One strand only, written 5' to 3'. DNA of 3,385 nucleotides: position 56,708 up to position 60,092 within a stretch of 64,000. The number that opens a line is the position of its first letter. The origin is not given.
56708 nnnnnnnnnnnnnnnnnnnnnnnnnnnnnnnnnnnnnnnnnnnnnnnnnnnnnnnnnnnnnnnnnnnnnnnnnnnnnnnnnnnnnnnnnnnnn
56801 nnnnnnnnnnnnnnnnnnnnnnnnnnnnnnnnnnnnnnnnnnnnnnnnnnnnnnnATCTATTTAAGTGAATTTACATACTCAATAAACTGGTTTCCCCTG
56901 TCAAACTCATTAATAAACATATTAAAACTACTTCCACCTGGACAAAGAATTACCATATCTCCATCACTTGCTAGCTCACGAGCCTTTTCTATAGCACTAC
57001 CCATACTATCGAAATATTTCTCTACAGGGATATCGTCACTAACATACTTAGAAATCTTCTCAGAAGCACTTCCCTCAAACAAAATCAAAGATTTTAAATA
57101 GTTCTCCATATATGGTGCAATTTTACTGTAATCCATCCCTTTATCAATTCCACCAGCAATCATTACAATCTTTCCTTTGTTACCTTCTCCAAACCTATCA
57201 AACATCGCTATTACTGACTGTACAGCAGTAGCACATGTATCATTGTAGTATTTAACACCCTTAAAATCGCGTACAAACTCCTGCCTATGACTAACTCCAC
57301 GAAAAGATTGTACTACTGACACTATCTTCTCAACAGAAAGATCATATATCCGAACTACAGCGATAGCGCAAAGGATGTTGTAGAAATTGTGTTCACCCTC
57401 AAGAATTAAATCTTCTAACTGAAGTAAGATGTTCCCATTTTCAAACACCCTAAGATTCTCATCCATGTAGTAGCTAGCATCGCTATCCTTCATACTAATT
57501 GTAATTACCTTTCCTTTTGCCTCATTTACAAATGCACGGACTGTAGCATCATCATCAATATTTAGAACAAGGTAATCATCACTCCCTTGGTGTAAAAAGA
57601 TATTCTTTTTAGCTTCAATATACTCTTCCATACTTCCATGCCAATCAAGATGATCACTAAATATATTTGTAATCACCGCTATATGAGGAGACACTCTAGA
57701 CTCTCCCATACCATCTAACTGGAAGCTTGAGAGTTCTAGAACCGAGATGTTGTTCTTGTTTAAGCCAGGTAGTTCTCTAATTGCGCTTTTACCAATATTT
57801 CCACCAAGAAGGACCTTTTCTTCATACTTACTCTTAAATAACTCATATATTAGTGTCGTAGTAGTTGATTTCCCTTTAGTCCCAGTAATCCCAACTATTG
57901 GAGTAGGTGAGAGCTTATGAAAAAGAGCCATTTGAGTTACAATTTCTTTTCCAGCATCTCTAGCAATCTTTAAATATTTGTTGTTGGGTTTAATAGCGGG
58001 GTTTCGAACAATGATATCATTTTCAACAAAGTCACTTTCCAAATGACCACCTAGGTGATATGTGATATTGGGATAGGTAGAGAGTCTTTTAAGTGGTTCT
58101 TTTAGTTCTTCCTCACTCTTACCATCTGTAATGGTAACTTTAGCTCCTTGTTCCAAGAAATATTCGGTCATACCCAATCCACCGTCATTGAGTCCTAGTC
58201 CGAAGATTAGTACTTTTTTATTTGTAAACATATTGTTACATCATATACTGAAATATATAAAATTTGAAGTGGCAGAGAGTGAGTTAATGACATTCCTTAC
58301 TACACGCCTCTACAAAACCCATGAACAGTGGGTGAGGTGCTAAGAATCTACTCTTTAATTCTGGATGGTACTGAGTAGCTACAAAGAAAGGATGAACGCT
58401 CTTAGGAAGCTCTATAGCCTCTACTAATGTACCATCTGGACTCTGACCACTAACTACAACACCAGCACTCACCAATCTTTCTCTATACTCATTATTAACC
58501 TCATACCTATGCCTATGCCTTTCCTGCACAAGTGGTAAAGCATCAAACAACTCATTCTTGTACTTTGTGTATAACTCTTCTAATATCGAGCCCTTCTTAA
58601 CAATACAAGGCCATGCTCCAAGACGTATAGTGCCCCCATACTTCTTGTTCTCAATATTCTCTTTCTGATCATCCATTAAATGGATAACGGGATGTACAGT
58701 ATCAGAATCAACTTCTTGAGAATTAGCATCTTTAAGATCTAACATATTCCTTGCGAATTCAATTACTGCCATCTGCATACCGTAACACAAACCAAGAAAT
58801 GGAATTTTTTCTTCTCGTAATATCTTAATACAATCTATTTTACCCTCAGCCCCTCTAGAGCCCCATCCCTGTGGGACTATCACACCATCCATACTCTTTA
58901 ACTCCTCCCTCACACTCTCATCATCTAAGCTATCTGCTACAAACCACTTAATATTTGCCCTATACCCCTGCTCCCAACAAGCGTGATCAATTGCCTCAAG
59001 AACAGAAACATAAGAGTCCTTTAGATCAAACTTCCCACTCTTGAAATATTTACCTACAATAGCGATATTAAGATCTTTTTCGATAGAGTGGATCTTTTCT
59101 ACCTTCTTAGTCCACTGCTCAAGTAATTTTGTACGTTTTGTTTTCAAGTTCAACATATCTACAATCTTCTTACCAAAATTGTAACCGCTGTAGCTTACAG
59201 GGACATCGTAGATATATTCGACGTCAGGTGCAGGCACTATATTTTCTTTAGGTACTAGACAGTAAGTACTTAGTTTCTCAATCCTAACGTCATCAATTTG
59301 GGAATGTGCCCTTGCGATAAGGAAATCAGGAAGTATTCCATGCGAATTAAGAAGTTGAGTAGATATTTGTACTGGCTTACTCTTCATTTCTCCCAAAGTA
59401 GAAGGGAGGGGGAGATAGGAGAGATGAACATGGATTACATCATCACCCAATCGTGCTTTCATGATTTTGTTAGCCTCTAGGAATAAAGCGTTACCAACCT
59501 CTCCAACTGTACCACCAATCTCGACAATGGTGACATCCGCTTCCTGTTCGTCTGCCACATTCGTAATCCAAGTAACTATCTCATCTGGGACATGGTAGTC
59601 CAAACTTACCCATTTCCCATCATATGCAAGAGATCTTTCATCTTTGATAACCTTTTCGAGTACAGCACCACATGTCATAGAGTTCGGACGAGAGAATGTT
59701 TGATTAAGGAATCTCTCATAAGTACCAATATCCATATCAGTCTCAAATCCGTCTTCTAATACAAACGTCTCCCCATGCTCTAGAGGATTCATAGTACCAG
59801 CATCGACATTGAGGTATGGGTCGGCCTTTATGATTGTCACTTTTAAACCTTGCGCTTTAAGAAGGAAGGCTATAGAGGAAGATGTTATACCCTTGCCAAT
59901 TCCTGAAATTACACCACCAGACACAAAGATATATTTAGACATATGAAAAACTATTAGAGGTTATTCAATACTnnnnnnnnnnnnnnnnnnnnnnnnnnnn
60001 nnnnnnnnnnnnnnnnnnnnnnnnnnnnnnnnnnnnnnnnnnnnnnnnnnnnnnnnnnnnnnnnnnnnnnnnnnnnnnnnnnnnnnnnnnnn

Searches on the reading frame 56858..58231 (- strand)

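Call 20: search_protein_families(library=pfam, proteins=[window:56858-58231:-], max_evalue=0.001)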
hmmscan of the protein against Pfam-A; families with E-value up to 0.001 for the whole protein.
window:56858-58231:- (457 aa): 3 families
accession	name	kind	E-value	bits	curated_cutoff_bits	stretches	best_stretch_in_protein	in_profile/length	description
PF08245.18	Mur_ligase_M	-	7.2e-35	121.2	24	1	115-293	1-200/200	Mur ligase middle domain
PF02875.26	Mur_ligase_C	-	2.9e-12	48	28.4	1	315-431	1-125/127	Mur ligase, glutamate ligase domain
PF21799.2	MurD-like_N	-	1.1e-10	42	27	1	5-98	1-87/88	Mur ligase MurD-like, N-terminal domain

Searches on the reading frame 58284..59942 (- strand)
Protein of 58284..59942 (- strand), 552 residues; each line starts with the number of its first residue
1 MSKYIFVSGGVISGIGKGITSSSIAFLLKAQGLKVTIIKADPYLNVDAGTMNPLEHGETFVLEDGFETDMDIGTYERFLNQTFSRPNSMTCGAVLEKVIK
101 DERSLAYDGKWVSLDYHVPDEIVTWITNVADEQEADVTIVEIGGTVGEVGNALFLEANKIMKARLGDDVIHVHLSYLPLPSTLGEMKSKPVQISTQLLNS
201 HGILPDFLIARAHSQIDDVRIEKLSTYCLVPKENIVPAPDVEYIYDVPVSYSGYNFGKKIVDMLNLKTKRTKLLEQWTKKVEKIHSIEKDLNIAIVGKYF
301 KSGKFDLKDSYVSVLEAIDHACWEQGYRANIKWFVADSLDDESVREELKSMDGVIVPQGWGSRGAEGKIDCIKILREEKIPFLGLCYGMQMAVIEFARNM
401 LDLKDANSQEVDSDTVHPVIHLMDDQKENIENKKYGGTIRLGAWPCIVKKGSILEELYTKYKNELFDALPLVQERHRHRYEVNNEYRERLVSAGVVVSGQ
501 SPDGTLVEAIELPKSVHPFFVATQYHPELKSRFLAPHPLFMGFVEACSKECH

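Call 20: search_protein_families(library=pfam, proteins=[window:58284-59942:-], max_evalue=0.001)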
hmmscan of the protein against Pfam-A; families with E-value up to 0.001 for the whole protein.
window:58284-59942:- (552 aa): 4 families
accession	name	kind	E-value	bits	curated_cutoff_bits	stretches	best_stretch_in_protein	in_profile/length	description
PF06418.20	CTP_synth_N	-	1.3e-91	307.1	26.1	1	3-266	1-265/265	CTP synthase N-terminus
PF00117.34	GATase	-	3.5e-32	112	22.8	1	307-545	2-189/190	Glutamine amidotransferase class-I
PF07722.19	Peptidase_C26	-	1.4e-06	28.7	20.5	1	374-528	100-219/219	Peptidase C26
PF01656.29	CbiA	-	4.2e-05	23.9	25.4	1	13-109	8-54/125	CobQ/CobB/MinD/ParA nucleotide binding domain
